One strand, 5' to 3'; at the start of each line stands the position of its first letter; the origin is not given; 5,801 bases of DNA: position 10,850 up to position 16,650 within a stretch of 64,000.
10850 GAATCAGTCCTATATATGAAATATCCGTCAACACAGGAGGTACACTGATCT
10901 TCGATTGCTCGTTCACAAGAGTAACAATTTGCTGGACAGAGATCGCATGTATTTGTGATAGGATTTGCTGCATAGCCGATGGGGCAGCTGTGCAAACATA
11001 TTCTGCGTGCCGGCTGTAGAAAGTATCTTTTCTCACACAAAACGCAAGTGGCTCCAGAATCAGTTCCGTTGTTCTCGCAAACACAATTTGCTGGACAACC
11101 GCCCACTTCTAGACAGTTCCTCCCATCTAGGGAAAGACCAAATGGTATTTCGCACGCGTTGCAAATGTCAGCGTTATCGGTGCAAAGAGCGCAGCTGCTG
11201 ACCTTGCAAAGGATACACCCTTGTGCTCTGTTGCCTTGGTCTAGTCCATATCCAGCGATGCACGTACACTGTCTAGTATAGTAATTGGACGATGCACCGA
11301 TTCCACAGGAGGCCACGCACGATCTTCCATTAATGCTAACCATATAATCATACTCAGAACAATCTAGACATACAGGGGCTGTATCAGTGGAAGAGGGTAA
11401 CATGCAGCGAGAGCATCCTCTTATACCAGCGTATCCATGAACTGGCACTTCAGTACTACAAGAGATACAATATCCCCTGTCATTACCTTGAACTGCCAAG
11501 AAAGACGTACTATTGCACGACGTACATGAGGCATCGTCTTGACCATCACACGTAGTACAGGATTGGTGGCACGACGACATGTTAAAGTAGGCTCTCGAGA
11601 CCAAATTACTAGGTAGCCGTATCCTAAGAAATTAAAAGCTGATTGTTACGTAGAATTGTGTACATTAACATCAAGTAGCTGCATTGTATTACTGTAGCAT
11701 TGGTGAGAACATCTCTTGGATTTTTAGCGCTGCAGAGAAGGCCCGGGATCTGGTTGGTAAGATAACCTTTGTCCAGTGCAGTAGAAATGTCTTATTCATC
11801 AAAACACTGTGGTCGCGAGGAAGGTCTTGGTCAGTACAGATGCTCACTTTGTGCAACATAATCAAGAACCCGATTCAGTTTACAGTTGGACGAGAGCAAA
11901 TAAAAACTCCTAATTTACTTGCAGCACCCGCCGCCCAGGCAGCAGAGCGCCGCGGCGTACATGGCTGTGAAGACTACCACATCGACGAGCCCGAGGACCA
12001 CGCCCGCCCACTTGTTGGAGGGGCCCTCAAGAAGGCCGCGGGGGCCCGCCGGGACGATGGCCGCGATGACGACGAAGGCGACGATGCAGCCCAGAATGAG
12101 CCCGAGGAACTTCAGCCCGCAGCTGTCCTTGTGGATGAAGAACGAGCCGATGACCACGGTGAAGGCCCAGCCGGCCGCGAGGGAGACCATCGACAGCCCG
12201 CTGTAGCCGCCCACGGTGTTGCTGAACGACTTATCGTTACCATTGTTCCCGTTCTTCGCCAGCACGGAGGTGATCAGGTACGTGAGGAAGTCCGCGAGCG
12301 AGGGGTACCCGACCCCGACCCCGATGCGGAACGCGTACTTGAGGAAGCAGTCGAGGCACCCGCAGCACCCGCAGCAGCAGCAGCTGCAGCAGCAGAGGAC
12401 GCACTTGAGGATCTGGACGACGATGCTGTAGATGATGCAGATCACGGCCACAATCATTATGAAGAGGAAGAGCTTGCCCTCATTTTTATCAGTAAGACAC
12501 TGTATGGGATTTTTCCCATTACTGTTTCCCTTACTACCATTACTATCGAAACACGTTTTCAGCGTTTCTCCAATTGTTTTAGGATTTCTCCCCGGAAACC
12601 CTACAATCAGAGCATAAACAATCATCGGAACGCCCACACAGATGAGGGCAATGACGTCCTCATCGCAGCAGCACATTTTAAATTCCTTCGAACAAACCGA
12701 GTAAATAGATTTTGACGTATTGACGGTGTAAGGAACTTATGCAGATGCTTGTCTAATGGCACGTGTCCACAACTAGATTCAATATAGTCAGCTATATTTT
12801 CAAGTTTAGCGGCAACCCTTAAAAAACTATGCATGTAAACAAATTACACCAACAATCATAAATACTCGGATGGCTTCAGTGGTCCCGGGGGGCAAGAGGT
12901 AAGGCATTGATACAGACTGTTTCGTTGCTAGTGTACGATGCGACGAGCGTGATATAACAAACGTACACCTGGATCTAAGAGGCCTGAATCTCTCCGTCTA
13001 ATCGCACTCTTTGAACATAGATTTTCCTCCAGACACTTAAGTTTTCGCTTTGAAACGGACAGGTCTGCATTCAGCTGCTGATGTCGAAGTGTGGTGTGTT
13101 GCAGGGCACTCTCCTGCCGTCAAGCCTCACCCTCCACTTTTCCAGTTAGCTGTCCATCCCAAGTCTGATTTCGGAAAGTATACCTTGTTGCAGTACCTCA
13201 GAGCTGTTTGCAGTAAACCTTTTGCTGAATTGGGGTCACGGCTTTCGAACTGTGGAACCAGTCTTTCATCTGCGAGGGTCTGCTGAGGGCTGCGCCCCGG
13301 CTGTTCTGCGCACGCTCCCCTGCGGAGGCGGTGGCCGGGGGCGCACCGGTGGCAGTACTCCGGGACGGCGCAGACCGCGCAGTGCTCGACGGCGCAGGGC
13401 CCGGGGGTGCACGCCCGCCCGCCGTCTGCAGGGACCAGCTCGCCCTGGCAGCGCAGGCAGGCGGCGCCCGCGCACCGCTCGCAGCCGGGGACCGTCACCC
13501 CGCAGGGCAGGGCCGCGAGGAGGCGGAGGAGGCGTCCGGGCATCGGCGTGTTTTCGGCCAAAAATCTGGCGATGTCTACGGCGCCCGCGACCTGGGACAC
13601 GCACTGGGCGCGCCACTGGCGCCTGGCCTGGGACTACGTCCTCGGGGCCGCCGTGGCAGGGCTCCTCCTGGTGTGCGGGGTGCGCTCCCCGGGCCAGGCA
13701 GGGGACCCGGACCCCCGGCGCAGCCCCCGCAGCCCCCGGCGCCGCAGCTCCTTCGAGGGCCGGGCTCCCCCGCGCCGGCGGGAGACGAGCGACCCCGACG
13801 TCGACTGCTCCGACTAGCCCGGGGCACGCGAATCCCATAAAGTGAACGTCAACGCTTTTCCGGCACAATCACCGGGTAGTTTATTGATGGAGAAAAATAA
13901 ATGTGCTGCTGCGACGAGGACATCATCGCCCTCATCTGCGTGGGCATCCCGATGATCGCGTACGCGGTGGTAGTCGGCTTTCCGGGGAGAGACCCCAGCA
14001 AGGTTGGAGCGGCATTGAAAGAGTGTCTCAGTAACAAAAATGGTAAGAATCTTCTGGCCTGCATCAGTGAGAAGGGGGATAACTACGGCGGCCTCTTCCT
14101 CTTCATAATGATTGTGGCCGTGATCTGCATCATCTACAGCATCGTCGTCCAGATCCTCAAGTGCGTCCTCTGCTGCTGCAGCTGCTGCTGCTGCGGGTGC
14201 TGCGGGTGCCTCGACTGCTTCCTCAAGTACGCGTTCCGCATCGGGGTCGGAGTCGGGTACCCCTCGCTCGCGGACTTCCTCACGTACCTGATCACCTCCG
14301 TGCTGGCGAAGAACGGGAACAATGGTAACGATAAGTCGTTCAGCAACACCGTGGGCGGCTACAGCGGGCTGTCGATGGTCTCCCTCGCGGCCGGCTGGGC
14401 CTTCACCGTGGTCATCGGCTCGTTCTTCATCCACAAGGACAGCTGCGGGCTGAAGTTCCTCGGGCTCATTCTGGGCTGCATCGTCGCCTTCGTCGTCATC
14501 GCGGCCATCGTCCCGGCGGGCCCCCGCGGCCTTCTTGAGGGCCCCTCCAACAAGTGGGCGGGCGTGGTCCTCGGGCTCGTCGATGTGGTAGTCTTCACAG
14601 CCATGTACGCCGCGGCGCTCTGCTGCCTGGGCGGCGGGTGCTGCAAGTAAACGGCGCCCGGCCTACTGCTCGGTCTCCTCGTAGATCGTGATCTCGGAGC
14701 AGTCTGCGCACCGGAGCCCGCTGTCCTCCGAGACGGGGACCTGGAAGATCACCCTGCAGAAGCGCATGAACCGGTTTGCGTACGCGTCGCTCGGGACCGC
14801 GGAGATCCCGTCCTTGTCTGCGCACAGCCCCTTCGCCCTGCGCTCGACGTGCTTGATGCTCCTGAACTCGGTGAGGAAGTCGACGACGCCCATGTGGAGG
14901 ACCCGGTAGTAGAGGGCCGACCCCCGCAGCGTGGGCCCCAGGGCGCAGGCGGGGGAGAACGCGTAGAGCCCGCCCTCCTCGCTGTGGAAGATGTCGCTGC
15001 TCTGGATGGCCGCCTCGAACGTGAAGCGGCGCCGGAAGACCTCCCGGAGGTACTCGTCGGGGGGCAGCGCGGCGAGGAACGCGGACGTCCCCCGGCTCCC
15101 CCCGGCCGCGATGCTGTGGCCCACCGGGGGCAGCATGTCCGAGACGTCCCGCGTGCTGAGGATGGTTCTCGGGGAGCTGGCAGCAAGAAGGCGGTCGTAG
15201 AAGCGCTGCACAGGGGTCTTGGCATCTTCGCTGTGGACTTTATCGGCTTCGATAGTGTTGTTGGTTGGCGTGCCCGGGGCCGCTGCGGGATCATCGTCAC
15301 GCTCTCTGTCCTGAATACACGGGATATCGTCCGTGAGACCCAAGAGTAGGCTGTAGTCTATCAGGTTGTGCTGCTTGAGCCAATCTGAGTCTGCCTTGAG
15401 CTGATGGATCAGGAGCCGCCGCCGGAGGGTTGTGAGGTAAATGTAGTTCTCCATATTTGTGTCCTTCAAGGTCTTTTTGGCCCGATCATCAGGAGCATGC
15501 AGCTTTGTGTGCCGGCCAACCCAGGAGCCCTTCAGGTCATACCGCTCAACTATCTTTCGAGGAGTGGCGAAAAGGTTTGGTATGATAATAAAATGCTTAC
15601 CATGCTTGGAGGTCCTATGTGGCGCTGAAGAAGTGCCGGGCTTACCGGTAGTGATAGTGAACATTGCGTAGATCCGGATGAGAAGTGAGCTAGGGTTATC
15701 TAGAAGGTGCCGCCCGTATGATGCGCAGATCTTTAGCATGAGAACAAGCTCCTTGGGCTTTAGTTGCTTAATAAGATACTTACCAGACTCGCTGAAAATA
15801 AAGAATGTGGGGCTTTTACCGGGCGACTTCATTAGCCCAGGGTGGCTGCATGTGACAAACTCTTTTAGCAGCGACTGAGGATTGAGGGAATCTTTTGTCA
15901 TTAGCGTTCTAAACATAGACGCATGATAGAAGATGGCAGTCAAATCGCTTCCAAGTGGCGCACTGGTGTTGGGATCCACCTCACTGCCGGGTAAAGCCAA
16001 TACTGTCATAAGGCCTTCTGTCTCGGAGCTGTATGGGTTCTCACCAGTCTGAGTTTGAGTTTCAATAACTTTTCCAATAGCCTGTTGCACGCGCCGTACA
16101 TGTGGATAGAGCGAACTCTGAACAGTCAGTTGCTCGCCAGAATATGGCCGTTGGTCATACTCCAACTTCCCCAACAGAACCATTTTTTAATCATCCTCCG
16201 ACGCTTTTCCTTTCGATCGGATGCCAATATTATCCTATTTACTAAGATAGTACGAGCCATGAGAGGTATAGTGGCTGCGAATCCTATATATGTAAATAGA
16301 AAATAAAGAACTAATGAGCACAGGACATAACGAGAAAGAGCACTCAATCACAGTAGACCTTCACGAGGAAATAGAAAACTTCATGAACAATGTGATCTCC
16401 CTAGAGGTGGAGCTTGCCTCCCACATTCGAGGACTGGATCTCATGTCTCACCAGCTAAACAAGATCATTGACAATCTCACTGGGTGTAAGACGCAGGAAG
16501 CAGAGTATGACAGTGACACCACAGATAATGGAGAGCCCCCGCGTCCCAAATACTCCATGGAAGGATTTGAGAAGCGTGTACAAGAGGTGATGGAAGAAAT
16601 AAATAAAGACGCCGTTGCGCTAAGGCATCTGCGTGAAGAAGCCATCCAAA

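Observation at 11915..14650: Head-to-head paralog pair of a poly-cysteine multi-TM membrane protein with a perfect 558-bp inverted repeat ending exactly at the stop codons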

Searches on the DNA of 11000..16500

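Call 64: search_rna_families(source=window, start=11000, end=16500, threshold=evalue, max_evalue=0.1)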
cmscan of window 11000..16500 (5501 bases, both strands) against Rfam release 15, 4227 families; matches with E-value up to 0.1: 0.
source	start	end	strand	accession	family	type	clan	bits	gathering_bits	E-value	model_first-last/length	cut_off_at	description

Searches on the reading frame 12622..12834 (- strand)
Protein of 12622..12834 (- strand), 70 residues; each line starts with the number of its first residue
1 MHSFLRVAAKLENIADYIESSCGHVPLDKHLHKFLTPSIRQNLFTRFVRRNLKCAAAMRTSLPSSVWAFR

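Call 75: search_protein_families(library=pfam, proteins=[window:12622-12834:-], max_evalue=0.1)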
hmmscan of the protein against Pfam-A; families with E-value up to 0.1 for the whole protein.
window:12622-12834:- (70 aa): 0 families

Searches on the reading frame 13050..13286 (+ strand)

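Call 75: search_protein_families(library=pfam, proteins=[window:13050-13286:+], max_evalue=0.1)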
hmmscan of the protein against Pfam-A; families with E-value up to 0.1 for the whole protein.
window:13050-13286:+ (78 aa): 1 family
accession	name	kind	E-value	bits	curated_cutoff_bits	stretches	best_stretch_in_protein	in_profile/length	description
PF05202.17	Flp_C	-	0.056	13.2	25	1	24-68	159-202/254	Recombinase Flp protein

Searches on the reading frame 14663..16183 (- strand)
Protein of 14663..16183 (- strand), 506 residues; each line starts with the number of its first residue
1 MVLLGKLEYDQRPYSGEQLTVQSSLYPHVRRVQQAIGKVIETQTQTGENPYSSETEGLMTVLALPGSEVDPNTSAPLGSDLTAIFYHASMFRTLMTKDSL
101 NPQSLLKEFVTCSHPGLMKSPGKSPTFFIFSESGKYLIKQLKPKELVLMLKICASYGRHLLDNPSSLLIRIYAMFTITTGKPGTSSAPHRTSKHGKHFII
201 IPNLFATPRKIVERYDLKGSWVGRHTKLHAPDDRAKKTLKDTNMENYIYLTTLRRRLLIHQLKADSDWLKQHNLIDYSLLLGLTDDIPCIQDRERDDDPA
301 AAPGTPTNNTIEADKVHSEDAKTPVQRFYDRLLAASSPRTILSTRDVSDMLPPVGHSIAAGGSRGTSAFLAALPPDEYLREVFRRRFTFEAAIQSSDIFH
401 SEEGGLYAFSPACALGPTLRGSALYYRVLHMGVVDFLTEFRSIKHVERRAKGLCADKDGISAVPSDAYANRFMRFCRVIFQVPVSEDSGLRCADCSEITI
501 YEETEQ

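Call 3: search_protein_families(library=pfam, proteins=[window:14663-16183:-], max_evalue=0.1)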
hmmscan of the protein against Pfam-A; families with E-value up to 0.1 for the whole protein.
window:14663-16183:- (506 aa): 1 family
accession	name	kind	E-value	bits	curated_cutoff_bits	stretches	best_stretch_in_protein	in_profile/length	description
PF01504.24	PIP5K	-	8.4e-60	202.9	27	1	118-477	10-286/288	Phosphatidylinositol-4-phosphate 5-Kinase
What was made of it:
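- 14663..16183 (-): Phosphatidylinositol-4-phosphate 5-kinase gene, convergent with copy B and 12 bp from it. Pfam PF01504, E 8e-60, in call 3.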

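Call 15: list_cluster_members(proteins=[window:14666-16183:-, window:16314-16670:+, window:13901-14647:+, window:11918-12676:-, window:9964-11604:-])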
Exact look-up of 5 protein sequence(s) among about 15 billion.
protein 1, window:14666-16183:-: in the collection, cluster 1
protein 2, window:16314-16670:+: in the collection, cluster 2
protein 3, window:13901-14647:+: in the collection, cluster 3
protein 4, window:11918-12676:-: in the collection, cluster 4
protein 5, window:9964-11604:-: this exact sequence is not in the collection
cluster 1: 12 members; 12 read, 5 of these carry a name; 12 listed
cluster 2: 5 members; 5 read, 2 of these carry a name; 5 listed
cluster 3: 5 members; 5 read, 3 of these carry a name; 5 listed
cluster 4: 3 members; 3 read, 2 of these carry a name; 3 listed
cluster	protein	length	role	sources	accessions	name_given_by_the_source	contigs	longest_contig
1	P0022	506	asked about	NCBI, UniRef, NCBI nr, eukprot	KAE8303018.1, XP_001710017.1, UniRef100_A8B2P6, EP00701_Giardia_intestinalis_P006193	putative Phosphatidylinositol-4-phosphate 5-kinase [Giardia duodenalis] | Phosphatidylinositol-4-phosphate 5-kinase n=1 Tax=Giardia intestinalis (strain ATCC 50803 ... | putative Phosphatidylinositol-4-phosphate 5-kinase [Giardia intestinalis]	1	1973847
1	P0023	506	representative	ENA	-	-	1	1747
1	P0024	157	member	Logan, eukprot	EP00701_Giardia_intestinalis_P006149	XP_001709973.1 Hypothetical protein GL50803_112368 [Giardia lamblia ATCC 50803]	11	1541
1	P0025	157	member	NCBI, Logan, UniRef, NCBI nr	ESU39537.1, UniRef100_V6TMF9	Phosphatidylinositol-4-phosphate 5-kinase [Giardia duodenalis] | Phosphatidylinositol-4-phosphate 5-kinase n=1 Tax=Giardia intestinalis TaxID=5741 ... | Phosphatidylinositol-4-phosphate 5-kinase [Giardia intestinalis]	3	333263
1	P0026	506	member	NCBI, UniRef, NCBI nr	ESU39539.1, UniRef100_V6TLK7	Phosphatidylinositol-4-phosphate 5-kinase [Giardia duodenalis] | Phosphatidylinositol-4-phosphate 5-kinase n=1 Tax=Giardia intestinalis TaxID=5741 ... | Phosphatidylinositol-4-phosphate 5-kinase [Giardia intestinalis]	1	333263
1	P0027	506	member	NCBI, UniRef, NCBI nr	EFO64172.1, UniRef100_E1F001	Phosphatidylinositol-4-phosphate 5-kinase, putative [Giardia lamblia P15] | Phosphatidylinositol-4-phosphate 5-kinase, putative n=1 Tax=Giardia intestinalis (strain ...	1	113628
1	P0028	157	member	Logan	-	-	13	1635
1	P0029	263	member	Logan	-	-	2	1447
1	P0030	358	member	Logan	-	-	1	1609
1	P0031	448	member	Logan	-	-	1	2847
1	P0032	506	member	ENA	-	-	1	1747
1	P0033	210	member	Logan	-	-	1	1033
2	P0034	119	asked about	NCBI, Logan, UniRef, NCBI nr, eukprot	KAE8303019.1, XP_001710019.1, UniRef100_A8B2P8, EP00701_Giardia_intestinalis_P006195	hypothetical protein GL50803_0011896 [Giardia duodenalis] | Uncharacterized protein n=1 Tax=Giardia intestinalis (strain ATCC 50803 / WB clone C6) ... | hypothetical protein GL50803_0011896 [Giardia intestinalis]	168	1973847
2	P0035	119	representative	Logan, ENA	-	-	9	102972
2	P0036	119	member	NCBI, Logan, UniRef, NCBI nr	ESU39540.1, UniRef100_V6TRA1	Hypothetical protein DHA2_151132 [Giardia duodenalis] | Uncharacterized protein n=1 Tax=Giardia intestinalis TaxID=5741 RepID=V6TRA1_GIAIN | Hypothetical protein DHA2_151132 [Giardia intestinalis]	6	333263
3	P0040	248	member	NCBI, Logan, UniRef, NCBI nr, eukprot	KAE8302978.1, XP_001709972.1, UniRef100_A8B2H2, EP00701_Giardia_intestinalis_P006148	Transmembrane domain-containing protein [Giardia duodenalis] | Transmembrane domain-containing protein n=1 Tax=Giardia intestinalis (strain ATCC 50803 / ... | Transmembrane domain-containing protein [Giardia intestinalis]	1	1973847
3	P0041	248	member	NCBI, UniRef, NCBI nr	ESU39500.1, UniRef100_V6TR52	Hypothetical protein DHA2_151104 [Giardia duodenalis] | Uncharacterized protein n=1 Tax=Giardia intestinalis TaxID=5741 RepID=V6TR52_GIAIN | Hypothetical protein DHA2_151104 [Giardia intestinalis]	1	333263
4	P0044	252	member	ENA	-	-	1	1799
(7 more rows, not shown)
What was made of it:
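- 14663..16183 (-): Identity in call 15.
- Checked: The exact protein sequences of both copies are held under both KAE83030xx and XP_0017100xx accessions (call 15).
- Both genes and the third copy P0040 (248 aa) are on record, as is the fragment GL50803_112368 (call 15). The exact proteins of both copies are held under both XP_ and KAE accessions (call 15).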

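Call 17: find_encoding_contigs(protein=P0041, flank=10000, max_places=4)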
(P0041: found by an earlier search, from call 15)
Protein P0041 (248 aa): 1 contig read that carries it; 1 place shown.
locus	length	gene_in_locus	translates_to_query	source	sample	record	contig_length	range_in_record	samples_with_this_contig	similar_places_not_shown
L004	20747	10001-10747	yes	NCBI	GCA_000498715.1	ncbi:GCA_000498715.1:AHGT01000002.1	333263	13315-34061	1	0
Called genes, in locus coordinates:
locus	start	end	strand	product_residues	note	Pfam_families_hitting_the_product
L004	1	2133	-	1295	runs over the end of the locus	-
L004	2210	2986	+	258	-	PF02390:Methyltransf_4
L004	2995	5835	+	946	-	PF00069:Pkinase, PF07714:PK_Tyr_Ser-Thr, PF24521:Ank_KRIT1 (faint), PF00023:Ank (faint), PF12796:Ank_2, PF12796:Ank_2, PF13637:Ank_4 (weak), PF12796:Ank_2, +2 more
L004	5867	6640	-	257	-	PF01683:EB (weak), PF23106:EGF_Teneurin (faint), PF07974:EGF_2 (faint)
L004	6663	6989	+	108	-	PF17179:Fer4_22 (faint), PF13484:Fer4_16 (faint), PF25160:LdpA_Fe-S-bd (faint), PF14697:Fer4_21 (weak), PF12837:Fer4_6 (weak), PF13237:Fer4_10 (weak), PF12838:Fer4_7, PF13187:Fer4_9, +2 more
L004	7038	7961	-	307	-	PF05739:SNARE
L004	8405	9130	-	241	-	PF00834:Ribul_P_3_epim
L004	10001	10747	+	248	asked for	-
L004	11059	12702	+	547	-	PF03302:VSP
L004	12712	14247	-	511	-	PF13857:Ank_5 (faint), PF00023:Ank (faint), PF12796:Ank_2, PF13606:Ank_3 (faint), PF13637:Ank_4 (faint), PF12796:Ank_2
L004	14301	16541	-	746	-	-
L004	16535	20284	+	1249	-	PF04563:RNA_pol_Rpb2_1, PF04561:RNA_pol_Rpb2_2, PF04565:RNA_pol_Rpb2_3, PF04566:RNA_pol_Rpb2_4, PF04567:RNA_pol_Rpb2_5 (faint), PF00562:RNA_pol_Rpb2_6, PF04560:RNA_pol_Rpb2_7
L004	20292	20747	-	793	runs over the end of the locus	-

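Call 18: find_encoding_contigs(protein=P0040, flank=10000, max_places=6)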
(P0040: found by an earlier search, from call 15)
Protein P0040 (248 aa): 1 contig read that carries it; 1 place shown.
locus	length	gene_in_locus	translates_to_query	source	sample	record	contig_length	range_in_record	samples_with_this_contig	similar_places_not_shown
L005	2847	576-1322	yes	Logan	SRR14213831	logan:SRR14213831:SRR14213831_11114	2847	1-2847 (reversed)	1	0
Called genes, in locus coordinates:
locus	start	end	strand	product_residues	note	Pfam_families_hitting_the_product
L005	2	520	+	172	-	?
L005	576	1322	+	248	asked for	-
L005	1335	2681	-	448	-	PF01504:PIP5K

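Call 47: find_encoding_contigs(protein=P0027, flank=10000, max_places=3)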
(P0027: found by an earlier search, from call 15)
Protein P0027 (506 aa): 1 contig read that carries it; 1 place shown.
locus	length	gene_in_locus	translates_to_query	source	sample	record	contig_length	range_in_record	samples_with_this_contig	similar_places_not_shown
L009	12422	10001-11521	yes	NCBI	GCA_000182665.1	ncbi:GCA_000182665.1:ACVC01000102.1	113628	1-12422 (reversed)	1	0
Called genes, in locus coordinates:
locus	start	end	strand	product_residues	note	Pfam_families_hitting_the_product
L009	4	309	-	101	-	-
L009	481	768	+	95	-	PF09138:Urm1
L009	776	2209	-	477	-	PF12799:LRR_4 (weak), PF13516:LRR_6 (faint), PF13855:LRR_8 (weak), PF14580:LRR_9 (weak), PF12799:LRR_4 (weak)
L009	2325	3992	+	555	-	-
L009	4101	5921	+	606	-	-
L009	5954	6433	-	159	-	PF01157:Ribosomal_L21e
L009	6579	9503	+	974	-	PF14727:PHTB1_N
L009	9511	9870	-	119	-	-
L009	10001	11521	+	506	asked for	PF01504:PIP5K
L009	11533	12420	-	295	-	?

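Call 53: find_encoding_contigs(protein=P0044, flank=5000, max_places=5)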
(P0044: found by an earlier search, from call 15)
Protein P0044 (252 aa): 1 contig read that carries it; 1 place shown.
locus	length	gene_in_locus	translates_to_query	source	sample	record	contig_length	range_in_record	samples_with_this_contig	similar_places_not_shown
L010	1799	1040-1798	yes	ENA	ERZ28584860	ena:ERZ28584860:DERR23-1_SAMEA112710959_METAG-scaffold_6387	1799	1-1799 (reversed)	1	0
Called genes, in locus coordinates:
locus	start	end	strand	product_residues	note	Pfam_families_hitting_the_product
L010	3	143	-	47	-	?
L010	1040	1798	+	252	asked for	?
